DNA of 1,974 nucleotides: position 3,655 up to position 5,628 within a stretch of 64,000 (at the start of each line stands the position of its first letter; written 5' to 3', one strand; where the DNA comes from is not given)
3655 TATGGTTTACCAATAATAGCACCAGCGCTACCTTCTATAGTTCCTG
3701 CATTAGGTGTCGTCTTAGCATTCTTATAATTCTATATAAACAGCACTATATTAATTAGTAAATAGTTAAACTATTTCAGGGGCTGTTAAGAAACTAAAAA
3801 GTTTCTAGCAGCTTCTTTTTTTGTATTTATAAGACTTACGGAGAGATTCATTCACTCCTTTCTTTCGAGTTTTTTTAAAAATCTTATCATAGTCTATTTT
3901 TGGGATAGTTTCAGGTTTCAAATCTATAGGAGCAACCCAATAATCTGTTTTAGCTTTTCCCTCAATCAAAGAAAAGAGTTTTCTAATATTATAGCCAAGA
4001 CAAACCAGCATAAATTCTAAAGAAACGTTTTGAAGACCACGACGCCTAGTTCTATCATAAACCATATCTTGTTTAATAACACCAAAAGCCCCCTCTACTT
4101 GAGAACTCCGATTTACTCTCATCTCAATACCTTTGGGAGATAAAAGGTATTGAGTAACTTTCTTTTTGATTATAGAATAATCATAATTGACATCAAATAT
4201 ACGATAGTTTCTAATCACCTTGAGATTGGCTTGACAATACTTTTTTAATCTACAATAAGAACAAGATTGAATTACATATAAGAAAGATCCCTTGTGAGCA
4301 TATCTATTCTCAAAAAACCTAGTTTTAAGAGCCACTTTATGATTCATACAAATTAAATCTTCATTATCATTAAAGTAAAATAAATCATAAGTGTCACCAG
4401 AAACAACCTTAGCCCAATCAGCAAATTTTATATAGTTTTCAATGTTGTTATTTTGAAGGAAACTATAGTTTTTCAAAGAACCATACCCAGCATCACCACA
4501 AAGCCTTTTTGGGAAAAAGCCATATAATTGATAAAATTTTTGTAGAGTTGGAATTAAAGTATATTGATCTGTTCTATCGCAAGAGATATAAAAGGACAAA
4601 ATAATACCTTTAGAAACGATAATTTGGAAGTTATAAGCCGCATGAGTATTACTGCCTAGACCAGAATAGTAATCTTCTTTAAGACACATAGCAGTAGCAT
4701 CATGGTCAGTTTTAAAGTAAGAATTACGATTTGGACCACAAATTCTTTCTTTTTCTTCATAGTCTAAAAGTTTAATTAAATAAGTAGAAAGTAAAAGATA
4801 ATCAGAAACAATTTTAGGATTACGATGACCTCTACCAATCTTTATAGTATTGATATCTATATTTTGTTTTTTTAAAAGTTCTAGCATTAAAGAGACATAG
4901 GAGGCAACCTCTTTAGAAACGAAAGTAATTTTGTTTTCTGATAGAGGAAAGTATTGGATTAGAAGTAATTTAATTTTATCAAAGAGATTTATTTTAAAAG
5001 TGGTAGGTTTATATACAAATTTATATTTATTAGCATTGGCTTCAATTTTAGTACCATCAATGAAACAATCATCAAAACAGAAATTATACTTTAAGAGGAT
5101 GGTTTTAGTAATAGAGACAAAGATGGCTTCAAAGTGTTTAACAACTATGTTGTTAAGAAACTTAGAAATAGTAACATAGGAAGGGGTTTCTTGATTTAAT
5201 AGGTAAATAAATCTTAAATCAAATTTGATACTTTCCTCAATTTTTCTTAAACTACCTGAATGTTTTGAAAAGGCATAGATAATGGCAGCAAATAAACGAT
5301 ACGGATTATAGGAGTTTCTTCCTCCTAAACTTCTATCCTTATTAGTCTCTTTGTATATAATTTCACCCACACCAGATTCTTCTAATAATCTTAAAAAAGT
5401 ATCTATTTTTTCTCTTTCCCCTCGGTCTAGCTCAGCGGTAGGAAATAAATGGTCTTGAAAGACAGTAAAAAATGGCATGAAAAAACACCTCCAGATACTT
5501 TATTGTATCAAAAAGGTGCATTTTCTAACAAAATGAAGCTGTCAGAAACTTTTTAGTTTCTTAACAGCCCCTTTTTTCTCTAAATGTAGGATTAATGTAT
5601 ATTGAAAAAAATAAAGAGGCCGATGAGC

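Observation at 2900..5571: RHS polymorphic toxin with an unusual hydrophobic-tailed C-terminal domain and an IS element sitting where the immunity gene should be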

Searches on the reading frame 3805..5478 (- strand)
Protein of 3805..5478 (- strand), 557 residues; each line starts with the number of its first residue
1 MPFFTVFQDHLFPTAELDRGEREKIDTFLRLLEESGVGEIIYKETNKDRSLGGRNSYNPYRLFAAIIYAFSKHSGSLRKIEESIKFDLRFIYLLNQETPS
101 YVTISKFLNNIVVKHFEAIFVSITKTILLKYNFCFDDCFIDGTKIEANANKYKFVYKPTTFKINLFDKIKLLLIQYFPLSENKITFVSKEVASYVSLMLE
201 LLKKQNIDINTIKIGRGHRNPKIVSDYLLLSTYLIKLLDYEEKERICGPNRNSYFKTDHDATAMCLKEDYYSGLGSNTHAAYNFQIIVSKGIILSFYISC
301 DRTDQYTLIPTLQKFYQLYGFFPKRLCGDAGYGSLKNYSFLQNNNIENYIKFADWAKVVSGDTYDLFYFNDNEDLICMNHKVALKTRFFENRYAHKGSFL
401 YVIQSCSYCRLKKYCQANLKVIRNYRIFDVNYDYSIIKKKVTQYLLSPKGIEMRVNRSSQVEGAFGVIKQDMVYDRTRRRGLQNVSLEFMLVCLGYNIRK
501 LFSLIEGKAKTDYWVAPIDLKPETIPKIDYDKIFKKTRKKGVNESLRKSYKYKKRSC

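Call 3: search_protein_families(library=pfam, proteins=[window:3805-5478:-], max_evalue=1)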
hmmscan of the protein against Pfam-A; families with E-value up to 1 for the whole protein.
window:3805-5478:- (557 aa): 5 families
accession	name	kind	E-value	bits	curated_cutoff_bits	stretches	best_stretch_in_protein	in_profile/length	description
PF13751.12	DDE_Tnp_1_6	-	5.3e-21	75.6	25.1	1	379-501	5-124/125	Transposase DDE domain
PF05598.16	DUF772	-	7e-10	39.2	23.1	1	53-121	1-72/74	Transposase domain (DUF772)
PF01609.27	DDE_Tnp_1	-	6.7e-08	33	23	1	278-498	32-200/200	Transposase DDE domain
PF03684.18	UPF0179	-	0.00051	20.4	25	1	395-464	11-86/140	Uncharacterised protein family (UPF0179)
PF13808.11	DDE_Tnp_1_assoc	-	0.18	12.3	32.3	1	57-121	18-85/88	DDE_Tnp_1-associated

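Call 4: search_protein_families(library=ncbifam, proteins=[window:3805-5478:-], max_evalue=1)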
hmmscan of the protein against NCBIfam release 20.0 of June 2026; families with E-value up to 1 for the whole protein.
window:3805-5478:- (557 aa): 7 families
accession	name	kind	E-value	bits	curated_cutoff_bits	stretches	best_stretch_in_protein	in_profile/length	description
NF033551.1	transpos_IS1182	equivalog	4e-58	197.5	270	2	241-503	234-487/488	IS1182 family transposase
NF033578.1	transpos_IS5_1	equivalog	3.1e-06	26.6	275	1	453-502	368-417/419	IS5 family transposase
NF033581.1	transpos_IS5_4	equivalog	3.7e-06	26.5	140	1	460-498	246-284/285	IS5 family transposase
NF033593.1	transpos_ISNCY_1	equivalog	4.9e-06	25.5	325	2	290-348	311-370/444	ISNCY family transposase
NF002253.0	PRK01177.1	equivalog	0.0023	17.7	166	1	403-462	24-86/143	hypothetical protein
NF033559.2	transpos_IS1634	equivalog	0.0044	16.1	100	1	302-347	189-233/483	IS1634 family transposase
NF033592.1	transpos_IS4_1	equivalog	0.041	13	115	1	54-127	23-92/332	IS4 family transposase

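Call 81: search_dna_similar(query=window:3805-5478:-, collection=plasmids, mode=protein, max_rows=10)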
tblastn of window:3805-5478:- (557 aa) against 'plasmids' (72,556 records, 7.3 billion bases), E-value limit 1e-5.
Records with a match: 444; places in all: 515; records where one place covers at least 80% of the query: 260.
Best place of each record, by identity: <60% 444.
By first word of the organism name: Enterococcus 199; Staphylococcus 127; Lactiplantibacillus 33; Clostridium 14; Ligilactobacillus 13; Limosilactobacillus 6; Paenibacillus 4; Bacteroides 3; Bacillus 3; Lactobacillus 3; and 32 more.
By predicted mobility (MOB-suite, as given by PLSDB): non-mobilizable 225; mobilizable 146; conjugative 73.
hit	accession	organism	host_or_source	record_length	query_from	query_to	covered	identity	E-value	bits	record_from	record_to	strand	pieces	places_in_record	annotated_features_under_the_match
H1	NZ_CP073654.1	Clostridium beijerinckii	cell culture,fermentation bioreactor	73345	50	522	85%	32.6%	4e-47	184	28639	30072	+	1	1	IS1182 family transposase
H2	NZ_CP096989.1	Clostridium felsineum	whole organism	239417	50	513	83%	33.2%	3e-47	185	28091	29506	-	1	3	IS1182 family transposase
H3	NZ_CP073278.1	Clostridium butyricum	Homo sapiens,cell culture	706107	42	502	83%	33.0%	6e-44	175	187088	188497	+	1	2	IS1182-like element ISClbu1 family transposase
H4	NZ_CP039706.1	Clostridium butyricum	Homo sapiens,isolation from The first ...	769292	42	502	83%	33.0%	6e-44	175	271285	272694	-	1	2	IS1182-like element ISClbu1 family transposase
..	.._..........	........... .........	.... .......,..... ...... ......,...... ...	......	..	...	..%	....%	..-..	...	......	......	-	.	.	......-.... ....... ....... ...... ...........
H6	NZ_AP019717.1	Clostridium butyricum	-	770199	42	502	83%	33.0%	6e-44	175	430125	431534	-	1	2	IS1182-like element ISClbu1 family transposase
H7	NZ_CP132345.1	Clostridium butyricum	Homo sapiens,Faeces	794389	42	502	83%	33.0%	6e-44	175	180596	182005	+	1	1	IS1182-like element ISClbu1 family transposase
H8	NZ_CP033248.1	Clostridium butyricum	environment swab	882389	42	502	83%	33.0%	6e-44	175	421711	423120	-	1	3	IS1182-like element ISClbu1 family transposase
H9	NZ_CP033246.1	Clostridium butyricum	Homo sapiens,stool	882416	42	502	83%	33.0%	6e-44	175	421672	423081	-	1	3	IS1182-like element ISClbu1 family transposase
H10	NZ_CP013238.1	Clostridium butyricum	Microbial isolate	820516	42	502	83%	32.8%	2e-43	173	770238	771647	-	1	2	IS1182-like element ISClbu1 family transposase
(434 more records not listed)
